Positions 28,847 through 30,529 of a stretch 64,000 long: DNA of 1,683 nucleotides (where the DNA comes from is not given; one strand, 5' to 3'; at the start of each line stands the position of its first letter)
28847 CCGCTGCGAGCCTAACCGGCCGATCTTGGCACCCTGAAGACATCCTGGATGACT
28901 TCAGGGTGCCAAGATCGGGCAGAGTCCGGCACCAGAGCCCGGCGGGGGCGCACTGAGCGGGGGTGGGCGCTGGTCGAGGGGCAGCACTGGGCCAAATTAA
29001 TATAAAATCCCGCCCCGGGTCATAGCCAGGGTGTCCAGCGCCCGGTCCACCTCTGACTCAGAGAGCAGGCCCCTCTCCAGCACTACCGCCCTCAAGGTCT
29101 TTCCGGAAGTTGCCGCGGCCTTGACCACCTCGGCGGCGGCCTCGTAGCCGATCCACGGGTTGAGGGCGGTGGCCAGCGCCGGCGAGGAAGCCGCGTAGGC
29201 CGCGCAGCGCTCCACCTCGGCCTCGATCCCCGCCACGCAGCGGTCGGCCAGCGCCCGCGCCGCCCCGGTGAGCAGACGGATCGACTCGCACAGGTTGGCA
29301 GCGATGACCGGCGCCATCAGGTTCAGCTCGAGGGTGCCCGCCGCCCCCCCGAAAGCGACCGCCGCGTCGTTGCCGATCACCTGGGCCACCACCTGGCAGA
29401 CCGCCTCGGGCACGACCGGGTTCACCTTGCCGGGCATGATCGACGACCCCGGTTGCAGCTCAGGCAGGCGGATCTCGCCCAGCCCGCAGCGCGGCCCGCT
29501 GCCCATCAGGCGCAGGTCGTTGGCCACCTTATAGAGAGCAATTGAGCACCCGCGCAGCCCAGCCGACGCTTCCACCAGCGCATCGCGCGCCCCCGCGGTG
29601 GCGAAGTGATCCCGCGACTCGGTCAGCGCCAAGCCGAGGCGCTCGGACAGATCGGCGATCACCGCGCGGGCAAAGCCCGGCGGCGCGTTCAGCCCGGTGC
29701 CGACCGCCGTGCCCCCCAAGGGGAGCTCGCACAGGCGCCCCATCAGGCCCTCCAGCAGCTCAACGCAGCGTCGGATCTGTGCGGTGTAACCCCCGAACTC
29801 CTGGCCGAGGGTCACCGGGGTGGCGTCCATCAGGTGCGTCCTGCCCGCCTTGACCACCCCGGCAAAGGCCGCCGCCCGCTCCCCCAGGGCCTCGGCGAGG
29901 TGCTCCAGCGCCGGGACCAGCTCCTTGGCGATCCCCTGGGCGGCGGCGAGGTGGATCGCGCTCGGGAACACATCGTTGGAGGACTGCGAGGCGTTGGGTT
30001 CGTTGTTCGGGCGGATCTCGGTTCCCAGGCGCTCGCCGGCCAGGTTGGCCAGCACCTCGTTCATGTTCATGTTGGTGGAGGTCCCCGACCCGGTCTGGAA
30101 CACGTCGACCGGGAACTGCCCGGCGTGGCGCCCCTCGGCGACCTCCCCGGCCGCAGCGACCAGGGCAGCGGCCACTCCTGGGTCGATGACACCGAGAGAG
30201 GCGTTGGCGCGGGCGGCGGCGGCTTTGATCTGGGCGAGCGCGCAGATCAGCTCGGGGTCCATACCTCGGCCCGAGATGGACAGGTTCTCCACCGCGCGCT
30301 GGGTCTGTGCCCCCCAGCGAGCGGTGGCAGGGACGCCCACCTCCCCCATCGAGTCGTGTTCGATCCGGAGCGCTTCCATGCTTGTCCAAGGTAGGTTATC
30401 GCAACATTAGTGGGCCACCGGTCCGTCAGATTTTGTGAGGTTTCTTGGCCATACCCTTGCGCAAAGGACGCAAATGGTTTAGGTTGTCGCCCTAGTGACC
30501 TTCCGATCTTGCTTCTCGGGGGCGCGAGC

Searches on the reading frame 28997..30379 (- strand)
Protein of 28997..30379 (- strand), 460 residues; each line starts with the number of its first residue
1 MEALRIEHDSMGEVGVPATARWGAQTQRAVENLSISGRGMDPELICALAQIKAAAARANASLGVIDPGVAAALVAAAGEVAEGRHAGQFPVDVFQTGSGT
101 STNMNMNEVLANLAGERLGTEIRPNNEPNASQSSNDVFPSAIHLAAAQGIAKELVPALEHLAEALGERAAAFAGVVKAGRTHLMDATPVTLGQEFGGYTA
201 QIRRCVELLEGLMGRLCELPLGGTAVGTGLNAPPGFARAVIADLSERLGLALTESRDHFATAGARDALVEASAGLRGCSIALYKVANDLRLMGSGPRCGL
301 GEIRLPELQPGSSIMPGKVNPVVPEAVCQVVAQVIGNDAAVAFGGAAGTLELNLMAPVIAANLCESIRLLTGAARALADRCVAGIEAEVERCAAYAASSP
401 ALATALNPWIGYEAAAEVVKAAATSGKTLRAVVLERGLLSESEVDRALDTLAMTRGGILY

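Call 4: search_protein_families(library=pfam, proteins=[window:28997-30379:-], max_evalue=0.01)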
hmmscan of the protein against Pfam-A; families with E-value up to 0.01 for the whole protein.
window:28997-30379:- (460 aa): 2 families
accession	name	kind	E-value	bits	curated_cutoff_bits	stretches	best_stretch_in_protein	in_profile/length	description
PF00206.25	Lyase_1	-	1.4e-85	287.9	27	1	12-336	1-312/312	Lyase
PF10415.14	FumaraseC_C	-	1.2e-19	70.9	32.5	1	402-455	1-54/54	Fumarase C C-terminus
